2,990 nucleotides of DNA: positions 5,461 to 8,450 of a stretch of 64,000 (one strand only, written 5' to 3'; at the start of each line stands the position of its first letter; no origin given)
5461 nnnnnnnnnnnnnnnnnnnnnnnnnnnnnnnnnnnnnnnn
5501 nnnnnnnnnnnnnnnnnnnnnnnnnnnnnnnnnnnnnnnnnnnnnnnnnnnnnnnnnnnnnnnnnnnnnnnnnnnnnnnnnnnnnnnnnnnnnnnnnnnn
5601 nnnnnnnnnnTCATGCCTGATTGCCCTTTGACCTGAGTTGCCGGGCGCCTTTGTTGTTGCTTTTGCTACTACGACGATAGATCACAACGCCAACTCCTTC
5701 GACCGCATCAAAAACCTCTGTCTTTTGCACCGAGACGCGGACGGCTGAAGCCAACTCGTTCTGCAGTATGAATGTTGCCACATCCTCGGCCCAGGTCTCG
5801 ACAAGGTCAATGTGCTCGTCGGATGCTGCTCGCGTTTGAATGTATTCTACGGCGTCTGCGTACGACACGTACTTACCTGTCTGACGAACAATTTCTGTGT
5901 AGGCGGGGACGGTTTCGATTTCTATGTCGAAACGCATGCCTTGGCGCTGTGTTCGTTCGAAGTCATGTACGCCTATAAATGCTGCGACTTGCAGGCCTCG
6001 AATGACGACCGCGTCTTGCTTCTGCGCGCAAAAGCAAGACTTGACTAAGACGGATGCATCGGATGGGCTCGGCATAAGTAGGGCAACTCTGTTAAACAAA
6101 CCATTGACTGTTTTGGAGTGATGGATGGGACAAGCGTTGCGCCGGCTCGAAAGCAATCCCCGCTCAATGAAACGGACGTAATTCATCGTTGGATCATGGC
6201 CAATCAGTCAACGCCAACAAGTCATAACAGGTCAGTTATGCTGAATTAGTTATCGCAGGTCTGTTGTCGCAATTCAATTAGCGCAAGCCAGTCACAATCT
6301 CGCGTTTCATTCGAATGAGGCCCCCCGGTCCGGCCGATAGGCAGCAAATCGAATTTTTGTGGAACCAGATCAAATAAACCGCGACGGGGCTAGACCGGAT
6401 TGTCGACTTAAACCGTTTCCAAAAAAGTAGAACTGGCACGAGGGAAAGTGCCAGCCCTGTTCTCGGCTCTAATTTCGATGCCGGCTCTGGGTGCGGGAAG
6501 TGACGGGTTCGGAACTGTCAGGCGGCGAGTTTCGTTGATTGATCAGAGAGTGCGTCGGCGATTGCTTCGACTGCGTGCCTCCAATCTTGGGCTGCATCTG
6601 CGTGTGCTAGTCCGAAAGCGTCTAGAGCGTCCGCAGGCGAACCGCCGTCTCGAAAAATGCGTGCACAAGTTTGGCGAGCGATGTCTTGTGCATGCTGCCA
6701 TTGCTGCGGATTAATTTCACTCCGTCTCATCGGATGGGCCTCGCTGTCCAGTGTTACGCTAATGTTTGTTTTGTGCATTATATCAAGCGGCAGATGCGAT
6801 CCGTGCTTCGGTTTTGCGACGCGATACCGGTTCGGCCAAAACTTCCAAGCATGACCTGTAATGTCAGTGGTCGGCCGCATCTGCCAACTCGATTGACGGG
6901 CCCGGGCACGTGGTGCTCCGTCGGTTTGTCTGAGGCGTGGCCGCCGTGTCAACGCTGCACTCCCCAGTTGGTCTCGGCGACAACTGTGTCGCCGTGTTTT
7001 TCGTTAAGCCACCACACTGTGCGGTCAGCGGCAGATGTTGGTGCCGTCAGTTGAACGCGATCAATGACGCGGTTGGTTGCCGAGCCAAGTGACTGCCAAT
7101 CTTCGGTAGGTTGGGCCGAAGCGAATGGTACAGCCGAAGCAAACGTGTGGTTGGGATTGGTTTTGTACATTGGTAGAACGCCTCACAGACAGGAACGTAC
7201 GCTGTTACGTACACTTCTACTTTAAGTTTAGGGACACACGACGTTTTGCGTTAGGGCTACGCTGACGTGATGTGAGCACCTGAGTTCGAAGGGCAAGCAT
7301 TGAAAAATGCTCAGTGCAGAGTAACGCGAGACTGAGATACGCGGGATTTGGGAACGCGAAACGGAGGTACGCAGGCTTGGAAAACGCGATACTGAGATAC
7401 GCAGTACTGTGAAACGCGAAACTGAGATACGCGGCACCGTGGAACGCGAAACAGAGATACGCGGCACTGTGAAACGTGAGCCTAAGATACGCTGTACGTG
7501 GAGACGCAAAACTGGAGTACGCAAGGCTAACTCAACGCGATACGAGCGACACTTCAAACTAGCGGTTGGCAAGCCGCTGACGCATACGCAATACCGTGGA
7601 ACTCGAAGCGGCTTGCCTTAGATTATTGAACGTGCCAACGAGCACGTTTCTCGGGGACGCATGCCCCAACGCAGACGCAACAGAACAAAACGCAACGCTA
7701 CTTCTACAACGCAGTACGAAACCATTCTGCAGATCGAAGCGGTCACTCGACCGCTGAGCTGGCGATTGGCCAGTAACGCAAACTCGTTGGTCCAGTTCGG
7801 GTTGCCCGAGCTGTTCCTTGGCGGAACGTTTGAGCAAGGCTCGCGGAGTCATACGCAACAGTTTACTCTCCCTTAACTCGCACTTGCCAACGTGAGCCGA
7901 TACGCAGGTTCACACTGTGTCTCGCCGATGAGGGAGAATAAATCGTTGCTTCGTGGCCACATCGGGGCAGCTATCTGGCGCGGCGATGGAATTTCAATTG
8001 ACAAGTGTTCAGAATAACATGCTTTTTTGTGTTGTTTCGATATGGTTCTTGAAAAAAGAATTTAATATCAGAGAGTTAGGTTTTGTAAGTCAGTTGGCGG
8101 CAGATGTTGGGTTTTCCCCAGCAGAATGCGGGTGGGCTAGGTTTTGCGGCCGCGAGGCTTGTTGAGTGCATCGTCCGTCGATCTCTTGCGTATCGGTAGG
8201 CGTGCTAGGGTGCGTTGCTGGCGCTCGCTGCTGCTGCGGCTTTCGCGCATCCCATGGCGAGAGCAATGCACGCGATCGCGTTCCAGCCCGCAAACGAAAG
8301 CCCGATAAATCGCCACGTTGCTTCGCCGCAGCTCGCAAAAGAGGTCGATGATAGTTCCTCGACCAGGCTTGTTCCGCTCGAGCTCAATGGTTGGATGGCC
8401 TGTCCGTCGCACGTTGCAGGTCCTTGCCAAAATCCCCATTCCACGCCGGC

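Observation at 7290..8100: Iteron-like array: seven 20-bp cores at exact 30-bp phasing, decayed motif copies and an AT-rich block in a gene-poor gap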

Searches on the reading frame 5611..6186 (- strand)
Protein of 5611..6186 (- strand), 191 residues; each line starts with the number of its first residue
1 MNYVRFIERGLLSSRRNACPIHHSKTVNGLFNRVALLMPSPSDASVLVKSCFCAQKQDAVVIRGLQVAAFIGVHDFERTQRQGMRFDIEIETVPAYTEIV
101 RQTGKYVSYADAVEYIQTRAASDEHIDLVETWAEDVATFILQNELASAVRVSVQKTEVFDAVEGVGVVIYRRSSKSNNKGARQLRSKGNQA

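Call 8: search_protein_families(library=pfam, proteins=[window:5611-6186:-], max_evalue=0.1)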
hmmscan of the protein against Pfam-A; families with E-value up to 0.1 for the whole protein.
window:5611-6186:- (191 aa): 1 family
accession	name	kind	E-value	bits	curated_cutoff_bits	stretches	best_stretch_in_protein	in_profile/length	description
PF02152.23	FolB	-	2.2e-17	64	31.8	1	60-169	1-112/113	Dihydroneopterin aldolase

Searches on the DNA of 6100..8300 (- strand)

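Call 5: search_rna_families(source=window, start=6100, end=8300, threshold=evalue, max_evalue=10)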
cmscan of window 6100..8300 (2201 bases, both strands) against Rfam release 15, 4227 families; matches with E-value up to 10: 0.
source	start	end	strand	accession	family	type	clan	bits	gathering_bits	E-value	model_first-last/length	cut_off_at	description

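Call 58: search_rna_families(sources=[L012, L021, L029, L066, L058, L001], threshold=evalue, max_evalue=1)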
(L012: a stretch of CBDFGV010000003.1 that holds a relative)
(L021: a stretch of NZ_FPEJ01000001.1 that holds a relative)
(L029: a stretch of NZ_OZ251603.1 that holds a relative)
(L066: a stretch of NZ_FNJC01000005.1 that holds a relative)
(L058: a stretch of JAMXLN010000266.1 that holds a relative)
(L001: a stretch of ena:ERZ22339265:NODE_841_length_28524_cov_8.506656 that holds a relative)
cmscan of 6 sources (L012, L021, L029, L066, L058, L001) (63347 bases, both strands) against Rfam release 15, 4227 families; matches with E-value up to 1: 1.
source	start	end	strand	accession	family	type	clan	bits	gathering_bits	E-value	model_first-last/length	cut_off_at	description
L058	2871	2972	+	RF00603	SNORD23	Gene; snRNA; snoRNA; CD-box;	-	27.4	64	0.082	1-110/110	no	Small nucleolar RNA SNORD23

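Call 63: build_rna_model(alignment_id=A4, structure=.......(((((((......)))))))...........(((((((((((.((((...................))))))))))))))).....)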
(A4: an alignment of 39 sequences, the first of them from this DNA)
Model R1 built from alignment A4 (39 sequences, 93 columns); structure: as given.
model positions 93; base pairs 22; branch points 1; effective number of sequences 7.87; information 0.614 bits per position. Calibrated on 0.2 Mb of random sequence (short: E-values are rough).
structure used (alignment columns):
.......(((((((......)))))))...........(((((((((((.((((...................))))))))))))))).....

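Call 64: search_with_rna_model(model_id=R1, sources=[window, L001, L004, L007, L008, L009, L010, L011, L012, L013, L014, L015, L016, L017, L018, L019, L020, L021, L022, L023, L024, L025, L026, L027, L028, L029, L030, L031, L032, L033, L034, L035, L036, L037, L038, L040, L041, L042, L043, L044, L045, L046, L047, L048, L049, L050, L051, L052, L053, L054, L055, L056, L057, L058, L059, L060, L061, L062, L063, L064, L065, L066, L067, L068, L069, L070, L071, L072, L073, L074, L075, L076, L077, L078, L079, L080, L081, L082, L083, L084, L085, L086], max_evalue=0.01, make_alignment=true)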
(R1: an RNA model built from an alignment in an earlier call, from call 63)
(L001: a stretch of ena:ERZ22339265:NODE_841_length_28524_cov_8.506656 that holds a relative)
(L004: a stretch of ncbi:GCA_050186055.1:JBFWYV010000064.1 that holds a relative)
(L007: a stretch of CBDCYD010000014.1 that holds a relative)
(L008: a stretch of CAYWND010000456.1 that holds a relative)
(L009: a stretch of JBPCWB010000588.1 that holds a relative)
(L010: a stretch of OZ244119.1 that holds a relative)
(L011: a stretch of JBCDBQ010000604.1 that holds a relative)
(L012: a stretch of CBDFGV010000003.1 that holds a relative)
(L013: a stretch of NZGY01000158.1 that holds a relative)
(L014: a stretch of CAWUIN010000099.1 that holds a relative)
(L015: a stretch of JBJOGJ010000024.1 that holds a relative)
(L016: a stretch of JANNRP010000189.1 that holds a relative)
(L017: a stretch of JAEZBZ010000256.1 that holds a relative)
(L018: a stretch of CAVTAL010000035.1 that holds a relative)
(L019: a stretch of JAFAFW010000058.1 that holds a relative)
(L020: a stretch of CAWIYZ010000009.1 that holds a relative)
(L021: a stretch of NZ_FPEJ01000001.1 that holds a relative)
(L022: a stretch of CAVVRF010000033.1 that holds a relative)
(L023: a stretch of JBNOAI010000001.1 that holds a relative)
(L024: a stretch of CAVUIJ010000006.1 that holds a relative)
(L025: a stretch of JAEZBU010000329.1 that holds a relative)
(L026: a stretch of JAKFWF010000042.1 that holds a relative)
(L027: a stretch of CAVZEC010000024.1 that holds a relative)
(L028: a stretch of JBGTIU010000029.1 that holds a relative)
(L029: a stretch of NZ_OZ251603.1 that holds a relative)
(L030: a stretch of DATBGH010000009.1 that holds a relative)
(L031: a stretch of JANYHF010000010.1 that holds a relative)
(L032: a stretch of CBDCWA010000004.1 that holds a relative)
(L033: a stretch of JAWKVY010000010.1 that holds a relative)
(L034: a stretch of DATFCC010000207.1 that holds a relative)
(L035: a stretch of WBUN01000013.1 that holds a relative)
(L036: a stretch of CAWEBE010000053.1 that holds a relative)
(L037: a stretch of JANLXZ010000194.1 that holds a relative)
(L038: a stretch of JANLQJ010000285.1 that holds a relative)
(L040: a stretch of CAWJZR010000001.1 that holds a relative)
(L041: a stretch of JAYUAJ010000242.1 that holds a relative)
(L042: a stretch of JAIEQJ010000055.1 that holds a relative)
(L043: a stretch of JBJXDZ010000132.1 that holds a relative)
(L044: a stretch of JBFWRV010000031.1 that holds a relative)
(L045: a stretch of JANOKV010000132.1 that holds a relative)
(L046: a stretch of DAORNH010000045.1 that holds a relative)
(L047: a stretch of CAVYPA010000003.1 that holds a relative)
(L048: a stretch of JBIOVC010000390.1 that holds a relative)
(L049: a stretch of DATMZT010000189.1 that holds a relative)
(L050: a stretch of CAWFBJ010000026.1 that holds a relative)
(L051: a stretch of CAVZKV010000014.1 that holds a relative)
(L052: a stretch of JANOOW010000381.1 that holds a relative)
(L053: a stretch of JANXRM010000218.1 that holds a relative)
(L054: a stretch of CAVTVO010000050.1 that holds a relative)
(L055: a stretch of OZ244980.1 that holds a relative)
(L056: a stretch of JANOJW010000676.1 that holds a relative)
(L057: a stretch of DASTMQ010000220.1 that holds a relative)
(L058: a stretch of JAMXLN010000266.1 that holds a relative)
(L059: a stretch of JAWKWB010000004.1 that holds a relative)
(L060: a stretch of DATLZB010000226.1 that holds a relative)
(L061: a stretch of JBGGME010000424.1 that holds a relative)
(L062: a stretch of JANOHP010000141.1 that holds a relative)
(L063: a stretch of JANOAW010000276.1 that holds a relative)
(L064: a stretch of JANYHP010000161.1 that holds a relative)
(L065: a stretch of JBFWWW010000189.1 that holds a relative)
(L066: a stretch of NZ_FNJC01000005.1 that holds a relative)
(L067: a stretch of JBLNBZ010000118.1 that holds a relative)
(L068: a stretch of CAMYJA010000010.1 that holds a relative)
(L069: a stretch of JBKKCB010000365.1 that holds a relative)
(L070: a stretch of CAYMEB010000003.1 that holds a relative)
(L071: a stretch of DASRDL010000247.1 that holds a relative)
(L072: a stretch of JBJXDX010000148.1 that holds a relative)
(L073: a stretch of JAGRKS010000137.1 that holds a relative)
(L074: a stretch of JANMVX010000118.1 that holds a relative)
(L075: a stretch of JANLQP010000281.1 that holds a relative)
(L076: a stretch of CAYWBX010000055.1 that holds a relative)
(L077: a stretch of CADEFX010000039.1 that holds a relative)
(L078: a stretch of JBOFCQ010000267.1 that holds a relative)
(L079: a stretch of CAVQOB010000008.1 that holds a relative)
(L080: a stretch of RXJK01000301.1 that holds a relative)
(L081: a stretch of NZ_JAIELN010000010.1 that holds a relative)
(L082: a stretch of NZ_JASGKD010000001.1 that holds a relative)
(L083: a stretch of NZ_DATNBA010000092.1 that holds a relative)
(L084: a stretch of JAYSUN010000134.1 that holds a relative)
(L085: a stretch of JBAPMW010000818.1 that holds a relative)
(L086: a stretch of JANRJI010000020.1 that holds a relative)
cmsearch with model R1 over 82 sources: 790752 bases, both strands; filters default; matches with E-value up to 0.01: 63.
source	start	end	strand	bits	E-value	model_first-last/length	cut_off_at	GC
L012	4317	4409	+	86.8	9.6e-18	1-93/93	no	0.55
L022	4226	4318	+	86.2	1.4e-17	1-93/93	no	0.69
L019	4469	4561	+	86.2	1.4e-17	1-93/93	no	0.59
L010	4323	4415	+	84.5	3.3e-17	1-93/93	no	0.61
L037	4236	4328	+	84.4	3.6e-17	1-93/93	no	0.57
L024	4202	4294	+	84.1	4.2e-17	1-93/93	no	0.66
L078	446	538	+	84.1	4.3e-17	1-93/93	no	0.57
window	7563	7655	-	82.9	8.2e-17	1-93/93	no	0.56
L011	1159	1251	+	82.1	1.3e-16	1-93/93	no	0.53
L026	4282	4374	+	81.9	1.4e-16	1-93/93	no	0.66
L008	346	438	+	81.8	1.5e-16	1-93/93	no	0.54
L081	4493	4585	+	79.2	6.2e-16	1-93/93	no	0.63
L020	3090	3182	+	78.4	9.6e-16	1-93/93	no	0.66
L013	4350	4442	+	78.1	1.1e-15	1-93/93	no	0.55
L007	4199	4291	+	77.7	1.4e-15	1-93/93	no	0.61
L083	4482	4574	+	77.7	1.4e-15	1-93/93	no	0.54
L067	4400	4492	+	77.5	1.5e-15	1-93/93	no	0.66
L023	4466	4558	+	77.3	1.7e-15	1-93/93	no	0.59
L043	4189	4281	+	77.1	1.9e-15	1-93/93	no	0.57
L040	4207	4299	+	76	3.5e-15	1-93/93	no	0.68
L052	2245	2337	+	75.4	4.9e-15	1-93/93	no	0.61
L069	2831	2923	+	75.3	5e-15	1-93/93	no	0.57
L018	4112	4204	+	75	6e-15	1-93/93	no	0.6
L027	4468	4560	+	73.2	1.6e-14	1-93/93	no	0.7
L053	4257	4349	+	72.9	1.8e-14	1-93/93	no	0.57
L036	4486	4578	+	72.9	1.9e-14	1-93/93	no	0.66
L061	4509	4601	+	71.8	3.3e-14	1-93/93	no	0.71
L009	3632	3724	+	71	5.4e-14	1-93/93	no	0.52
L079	4180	4272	+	70.6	6.7e-14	1-93/93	no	0.59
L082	4529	4621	+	70.5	6.9e-14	1-93/93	no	0.56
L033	4203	4295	+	69.1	1.5e-13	1-93/93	no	0.63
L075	4077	4169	+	66.6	5.7e-13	1-93/93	no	0.61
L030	4573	4665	+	65.8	8.9e-13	1-93/93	no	0.73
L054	4554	4646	+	65.3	1.2e-12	1-93/93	no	0.73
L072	4418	4510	+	64.9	1.4e-12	1-93/93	no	0.56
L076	3155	3247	+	64.7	1.6e-12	1-93/93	no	0.7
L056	2624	2716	+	63.7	2.8e-12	1-93/93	no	0.63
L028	4452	4544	+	63.4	3.3e-12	1-93/93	no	0.62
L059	4300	4392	+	63.2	3.6e-12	1-93/93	no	0.65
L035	4569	4661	+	63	4e-12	1-93/93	no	0.58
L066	4323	4415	+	62.8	4.5e-12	1-93/93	no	0.49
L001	4835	4927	+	61.9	7.4e-12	1-93/93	no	0.71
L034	4564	4656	+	61.9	7.4e-12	1-93/93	no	0.68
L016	1125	1217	+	61.7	8.5e-12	1-93/93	no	0.62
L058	4581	4673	+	59.7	2.5e-11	1-93/93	no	0.72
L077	4419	4511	+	59.6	2.7e-11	1-93/93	no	0.58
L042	4597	4689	+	59.3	3e-11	1-93/93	no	0.65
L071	2689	2781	+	58.7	4.4e-11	1-93/93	no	0.68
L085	2663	2755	+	58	6.4e-11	1-93/93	no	0.67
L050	4596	4688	+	52.9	1e-09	1-93/93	no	0.62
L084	4210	4302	+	51.8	1.8e-09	1-93/93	no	0.57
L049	4534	4620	+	48.3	1.2e-08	1-93/93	no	0.7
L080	3436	3528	+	47.7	1.7e-08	1-93/93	no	0.67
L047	4533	4619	+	46.7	2.9e-08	1-93/93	no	0.72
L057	4556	4642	+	44.2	1.2e-07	1-93/93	no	0.69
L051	4532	4618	+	42.9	2.3e-07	1-93/93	no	0.7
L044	4465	4557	+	39.3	1.7e-06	1-93/93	no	0.69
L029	4488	4584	+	37.3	5e-06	1-93/93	no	0.63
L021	4487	4583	+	35.4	1.4e-05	1-93/93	no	0.64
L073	4101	4197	+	34.6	2.2e-05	1-93/93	no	0.65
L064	4108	4212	+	34.5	2.2e-05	1-93/93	no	0.63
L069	2869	2918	-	24.8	0.0045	39-88/93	no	0.62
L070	4412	4504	+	24.7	0.0047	1-93/93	no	0.6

Alignment A5: 63 matches aligned to the model, 136 columns, each read 5' to 3' on its own strand. Consensus structure (alignment columns), stored with it:
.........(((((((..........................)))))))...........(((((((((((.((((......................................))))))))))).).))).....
